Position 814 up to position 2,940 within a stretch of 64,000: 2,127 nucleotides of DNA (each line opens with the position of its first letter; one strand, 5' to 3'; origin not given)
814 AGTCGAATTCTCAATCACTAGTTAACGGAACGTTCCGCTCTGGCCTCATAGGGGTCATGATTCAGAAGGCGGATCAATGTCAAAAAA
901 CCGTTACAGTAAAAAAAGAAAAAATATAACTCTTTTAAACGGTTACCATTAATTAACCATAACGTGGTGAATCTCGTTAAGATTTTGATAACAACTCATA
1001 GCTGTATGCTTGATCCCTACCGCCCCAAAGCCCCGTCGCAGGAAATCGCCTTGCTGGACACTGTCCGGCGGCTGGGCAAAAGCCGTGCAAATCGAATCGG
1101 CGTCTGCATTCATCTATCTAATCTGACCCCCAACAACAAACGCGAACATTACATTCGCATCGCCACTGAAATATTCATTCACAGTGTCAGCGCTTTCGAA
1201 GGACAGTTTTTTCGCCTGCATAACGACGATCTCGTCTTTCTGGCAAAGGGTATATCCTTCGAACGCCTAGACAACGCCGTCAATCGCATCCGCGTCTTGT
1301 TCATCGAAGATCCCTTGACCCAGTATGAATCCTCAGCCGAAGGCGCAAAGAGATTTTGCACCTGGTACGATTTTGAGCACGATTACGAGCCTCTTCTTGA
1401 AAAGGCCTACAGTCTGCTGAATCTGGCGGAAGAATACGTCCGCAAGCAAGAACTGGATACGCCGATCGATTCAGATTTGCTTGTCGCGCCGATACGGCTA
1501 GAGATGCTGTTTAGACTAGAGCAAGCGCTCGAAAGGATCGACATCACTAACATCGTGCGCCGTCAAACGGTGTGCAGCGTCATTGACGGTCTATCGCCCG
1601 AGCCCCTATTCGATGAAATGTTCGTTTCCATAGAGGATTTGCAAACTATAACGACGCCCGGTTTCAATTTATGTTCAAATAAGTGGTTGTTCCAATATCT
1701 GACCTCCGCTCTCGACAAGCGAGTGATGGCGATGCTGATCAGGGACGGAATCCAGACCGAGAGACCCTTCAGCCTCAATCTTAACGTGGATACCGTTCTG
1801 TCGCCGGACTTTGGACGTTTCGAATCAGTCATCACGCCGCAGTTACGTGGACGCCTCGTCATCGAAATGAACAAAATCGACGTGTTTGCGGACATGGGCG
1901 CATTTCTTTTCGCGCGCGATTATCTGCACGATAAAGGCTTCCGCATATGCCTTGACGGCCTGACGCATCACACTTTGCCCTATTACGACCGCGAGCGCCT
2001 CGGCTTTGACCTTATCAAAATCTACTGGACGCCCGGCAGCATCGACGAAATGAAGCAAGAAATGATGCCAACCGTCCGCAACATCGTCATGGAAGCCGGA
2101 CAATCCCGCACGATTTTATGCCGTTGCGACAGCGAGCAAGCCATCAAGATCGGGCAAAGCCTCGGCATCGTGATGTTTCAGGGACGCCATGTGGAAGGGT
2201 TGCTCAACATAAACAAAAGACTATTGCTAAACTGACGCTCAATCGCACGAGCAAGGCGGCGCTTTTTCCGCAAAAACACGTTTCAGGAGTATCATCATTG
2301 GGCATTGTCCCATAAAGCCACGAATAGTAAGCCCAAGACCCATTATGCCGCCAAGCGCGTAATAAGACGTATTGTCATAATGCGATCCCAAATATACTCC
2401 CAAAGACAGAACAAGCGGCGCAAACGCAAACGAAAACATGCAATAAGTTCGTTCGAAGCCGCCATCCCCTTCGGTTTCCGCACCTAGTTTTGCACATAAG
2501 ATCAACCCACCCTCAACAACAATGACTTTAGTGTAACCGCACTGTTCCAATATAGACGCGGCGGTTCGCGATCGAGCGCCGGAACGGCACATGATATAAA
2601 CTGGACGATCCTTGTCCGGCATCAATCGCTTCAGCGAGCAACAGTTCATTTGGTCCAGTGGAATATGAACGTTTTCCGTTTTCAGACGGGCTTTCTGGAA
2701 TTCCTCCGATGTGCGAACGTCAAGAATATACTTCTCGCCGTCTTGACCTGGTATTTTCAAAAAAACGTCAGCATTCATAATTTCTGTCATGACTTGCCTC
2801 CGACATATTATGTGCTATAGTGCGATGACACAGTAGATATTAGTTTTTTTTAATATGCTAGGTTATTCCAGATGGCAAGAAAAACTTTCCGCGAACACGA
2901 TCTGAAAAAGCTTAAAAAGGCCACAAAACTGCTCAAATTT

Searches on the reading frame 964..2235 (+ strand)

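Call 86: search_protein_families(library=pfam, proteins=[window:964-2235:+], max_evalue=0.001)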
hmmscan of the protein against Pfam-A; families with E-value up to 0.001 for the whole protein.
window:964-2235:+ (423 aa): 1 family
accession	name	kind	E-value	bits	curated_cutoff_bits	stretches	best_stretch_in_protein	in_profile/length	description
PF00563.25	EAL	-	1.6e-06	28.1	31.3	1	245-409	62-232/236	EAL domain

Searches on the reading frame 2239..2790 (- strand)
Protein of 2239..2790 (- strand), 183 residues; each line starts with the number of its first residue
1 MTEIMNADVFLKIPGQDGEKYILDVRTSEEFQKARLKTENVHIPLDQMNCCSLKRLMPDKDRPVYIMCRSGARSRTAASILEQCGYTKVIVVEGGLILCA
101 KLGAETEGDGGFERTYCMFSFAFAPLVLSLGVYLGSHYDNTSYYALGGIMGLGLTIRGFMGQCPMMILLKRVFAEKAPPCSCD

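Call 86: search_protein_families(library=pfam, proteins=[window:2239-2790:-], max_evalue=0.001)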
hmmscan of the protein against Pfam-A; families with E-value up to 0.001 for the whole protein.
window:2239-2790:- (183 aa): 2 families
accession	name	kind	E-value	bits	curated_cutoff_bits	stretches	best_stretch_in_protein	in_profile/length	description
PF00581.25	Rhodanese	-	1.1e-11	45.5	22.2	1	17-96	12-96/102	Rhodanese-like domain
PF11127.14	YgaP-like_TM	-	0.00093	19.7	25.3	0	128-170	23-59/66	Inner membrane protein YgaP-like, transmembrane domain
